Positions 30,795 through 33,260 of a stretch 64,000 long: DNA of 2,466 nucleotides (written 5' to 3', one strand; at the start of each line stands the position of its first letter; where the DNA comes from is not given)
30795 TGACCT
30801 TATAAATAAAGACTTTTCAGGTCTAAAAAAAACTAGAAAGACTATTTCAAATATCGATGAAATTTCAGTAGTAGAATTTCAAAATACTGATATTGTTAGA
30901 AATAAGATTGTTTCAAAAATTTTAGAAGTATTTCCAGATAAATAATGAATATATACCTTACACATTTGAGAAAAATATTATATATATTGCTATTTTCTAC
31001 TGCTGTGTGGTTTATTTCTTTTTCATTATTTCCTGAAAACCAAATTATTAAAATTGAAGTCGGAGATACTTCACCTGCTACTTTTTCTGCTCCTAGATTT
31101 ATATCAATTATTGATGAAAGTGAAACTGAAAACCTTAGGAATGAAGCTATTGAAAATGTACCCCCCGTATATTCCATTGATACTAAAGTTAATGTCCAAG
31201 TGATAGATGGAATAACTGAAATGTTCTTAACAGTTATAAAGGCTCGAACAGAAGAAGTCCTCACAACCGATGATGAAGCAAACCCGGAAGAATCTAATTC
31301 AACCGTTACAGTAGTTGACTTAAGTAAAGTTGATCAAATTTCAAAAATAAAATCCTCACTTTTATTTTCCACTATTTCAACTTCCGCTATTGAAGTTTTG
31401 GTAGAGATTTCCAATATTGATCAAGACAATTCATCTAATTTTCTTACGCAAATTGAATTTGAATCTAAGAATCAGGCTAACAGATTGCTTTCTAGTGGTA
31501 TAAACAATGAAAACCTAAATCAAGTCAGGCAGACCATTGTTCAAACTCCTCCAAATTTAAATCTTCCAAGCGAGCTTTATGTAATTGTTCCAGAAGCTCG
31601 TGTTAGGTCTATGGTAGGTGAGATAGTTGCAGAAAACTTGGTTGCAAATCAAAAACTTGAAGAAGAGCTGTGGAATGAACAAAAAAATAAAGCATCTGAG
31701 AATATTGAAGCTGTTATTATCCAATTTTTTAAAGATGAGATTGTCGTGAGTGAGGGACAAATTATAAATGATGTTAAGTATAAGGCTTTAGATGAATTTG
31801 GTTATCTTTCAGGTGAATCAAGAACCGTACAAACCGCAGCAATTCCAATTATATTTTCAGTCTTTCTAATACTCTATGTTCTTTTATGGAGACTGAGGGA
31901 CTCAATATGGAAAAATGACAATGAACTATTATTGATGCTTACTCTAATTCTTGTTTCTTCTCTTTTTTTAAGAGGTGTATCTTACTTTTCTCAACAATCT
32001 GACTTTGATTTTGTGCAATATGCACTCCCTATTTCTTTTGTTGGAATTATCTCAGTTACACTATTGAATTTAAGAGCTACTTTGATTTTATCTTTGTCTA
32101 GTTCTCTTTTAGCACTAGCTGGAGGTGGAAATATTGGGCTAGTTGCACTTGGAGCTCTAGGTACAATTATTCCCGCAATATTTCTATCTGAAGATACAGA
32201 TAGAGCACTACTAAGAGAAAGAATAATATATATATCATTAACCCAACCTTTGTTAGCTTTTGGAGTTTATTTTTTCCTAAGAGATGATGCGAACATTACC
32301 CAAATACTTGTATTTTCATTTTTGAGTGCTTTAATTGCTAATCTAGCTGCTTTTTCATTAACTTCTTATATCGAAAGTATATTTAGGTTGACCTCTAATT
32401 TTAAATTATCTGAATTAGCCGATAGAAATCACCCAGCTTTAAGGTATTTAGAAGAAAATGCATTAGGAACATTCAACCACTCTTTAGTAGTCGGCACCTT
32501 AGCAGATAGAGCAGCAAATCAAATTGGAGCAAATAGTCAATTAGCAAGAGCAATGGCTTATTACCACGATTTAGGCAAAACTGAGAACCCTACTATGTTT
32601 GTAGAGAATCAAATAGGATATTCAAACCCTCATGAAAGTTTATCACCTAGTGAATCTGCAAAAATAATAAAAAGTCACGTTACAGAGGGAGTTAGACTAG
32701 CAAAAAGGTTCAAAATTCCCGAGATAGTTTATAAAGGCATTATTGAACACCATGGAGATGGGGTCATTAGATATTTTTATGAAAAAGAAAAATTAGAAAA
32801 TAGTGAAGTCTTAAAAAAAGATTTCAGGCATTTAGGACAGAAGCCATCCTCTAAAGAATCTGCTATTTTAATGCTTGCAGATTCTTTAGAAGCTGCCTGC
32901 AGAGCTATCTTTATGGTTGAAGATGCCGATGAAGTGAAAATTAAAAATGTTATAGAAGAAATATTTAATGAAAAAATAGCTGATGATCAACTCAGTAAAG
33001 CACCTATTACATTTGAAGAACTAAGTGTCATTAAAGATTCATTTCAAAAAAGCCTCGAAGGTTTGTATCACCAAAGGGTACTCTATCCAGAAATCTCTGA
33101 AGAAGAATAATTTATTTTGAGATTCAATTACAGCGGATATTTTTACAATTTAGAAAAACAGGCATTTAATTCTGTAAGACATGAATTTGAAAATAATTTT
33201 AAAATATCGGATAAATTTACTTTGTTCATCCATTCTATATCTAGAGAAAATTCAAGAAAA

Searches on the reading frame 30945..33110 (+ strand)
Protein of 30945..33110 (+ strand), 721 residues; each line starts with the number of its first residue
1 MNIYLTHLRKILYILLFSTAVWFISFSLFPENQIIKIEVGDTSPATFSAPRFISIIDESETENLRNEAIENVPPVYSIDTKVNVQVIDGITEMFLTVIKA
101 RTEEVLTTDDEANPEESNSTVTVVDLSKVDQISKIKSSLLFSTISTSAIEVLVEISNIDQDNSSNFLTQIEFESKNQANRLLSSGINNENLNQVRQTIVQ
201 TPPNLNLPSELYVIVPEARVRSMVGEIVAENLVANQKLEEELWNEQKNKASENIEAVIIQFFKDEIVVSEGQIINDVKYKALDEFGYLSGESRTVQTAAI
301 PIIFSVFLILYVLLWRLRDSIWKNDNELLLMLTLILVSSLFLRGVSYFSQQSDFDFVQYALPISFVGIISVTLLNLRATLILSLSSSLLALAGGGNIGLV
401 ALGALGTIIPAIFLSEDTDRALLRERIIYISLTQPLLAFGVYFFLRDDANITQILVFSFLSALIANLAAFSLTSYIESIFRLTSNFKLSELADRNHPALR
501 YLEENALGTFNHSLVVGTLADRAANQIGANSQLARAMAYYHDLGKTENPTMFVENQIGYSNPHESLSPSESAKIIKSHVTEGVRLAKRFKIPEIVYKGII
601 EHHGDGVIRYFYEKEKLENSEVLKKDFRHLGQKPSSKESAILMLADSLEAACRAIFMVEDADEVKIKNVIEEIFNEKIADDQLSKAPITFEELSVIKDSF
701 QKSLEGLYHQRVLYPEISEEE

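Call 49: search_protein_families(library=pfam, proteins=[window:30945-33110:+], max_evalue=0.0001)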
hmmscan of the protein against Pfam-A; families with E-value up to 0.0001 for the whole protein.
window:30945-33110:+ (721 aa): 3 families
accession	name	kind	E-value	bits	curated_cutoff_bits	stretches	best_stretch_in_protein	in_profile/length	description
PF07697.16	7TMR-HDED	-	1.3e-32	114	27.6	1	38-288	1-223/224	7TM-HD extracellular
PF01966.28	HD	-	2.6e-18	66.9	22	1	509-650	1-115/116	HD domain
PF07698.17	7TM-7TMR_HD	-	9.3e-13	49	29.4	1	302-484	10-190/190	7TM receptor with intracellular HD hydrolase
